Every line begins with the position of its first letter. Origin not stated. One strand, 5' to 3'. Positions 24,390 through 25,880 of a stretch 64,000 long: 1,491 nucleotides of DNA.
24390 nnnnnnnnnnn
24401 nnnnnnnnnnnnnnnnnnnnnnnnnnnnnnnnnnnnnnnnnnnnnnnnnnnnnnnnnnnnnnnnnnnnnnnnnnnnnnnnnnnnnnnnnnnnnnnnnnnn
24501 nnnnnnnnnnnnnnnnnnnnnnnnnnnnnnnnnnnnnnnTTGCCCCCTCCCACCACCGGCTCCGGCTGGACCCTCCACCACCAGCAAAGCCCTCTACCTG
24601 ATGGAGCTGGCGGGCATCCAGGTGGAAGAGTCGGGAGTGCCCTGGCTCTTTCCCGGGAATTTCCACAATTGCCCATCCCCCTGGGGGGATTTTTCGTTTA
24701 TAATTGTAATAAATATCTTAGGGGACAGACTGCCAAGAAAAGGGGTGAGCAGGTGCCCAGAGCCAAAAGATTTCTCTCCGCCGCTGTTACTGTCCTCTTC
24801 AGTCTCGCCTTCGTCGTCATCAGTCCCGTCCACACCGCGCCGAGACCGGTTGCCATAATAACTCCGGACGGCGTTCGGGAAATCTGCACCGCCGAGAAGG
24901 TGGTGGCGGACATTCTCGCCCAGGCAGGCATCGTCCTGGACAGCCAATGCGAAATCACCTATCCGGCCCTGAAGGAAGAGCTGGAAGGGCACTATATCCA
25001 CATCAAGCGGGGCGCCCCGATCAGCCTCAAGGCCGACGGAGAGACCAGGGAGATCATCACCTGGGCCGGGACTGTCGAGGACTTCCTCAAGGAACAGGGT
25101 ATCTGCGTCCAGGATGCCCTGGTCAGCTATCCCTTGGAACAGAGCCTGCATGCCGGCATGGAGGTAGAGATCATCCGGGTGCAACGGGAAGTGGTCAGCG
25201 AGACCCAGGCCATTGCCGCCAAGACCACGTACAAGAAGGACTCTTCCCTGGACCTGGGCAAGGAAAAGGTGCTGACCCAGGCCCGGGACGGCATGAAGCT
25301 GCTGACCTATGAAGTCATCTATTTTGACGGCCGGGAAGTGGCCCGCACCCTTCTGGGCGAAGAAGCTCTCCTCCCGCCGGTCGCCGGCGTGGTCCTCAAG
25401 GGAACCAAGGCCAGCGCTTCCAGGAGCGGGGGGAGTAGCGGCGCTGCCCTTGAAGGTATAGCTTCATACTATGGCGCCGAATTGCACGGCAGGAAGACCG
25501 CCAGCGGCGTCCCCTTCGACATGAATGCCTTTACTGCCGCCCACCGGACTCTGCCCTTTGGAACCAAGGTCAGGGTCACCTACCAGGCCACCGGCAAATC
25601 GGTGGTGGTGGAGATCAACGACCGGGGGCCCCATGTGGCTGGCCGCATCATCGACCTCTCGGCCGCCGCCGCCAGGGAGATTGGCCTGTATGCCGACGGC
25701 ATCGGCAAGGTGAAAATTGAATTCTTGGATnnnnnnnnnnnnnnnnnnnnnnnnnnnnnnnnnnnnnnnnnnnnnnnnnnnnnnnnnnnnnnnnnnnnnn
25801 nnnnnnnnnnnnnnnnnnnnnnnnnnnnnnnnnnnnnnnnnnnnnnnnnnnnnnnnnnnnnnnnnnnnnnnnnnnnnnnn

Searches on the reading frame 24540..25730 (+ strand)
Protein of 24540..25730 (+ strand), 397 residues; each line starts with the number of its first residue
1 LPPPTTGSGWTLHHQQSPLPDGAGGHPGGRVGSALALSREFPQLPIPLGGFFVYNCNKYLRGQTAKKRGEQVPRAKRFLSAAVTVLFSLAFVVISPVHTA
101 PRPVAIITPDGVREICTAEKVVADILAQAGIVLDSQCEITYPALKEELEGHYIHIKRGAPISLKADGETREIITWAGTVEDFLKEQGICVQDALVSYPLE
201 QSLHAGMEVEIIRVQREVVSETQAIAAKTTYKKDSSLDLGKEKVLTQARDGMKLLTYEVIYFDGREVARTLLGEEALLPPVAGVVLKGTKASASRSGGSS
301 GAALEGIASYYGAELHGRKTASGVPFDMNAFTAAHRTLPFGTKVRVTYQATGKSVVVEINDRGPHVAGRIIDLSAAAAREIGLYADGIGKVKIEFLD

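Call 78: search_protein_families(library=pfam, proteins=[window:24540-25730:+], max_evalue=0.0001)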
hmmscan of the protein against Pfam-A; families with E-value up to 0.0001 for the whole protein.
window:24540-25730:+ (397 aa): 3 families
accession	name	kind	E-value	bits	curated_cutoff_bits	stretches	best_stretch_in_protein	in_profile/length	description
PF03330.24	DPBB_1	-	2.6e-24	85.7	28.8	1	305-393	3-83/83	Lytic transglycolase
PF07501.17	G5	-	2.5e-18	66.5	23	1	217-290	2-75/75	G5 domain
PF03990.20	DUF348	-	4e-12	46.1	24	1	161-188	1-28/41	G5-linked-Ubiquitin-like domain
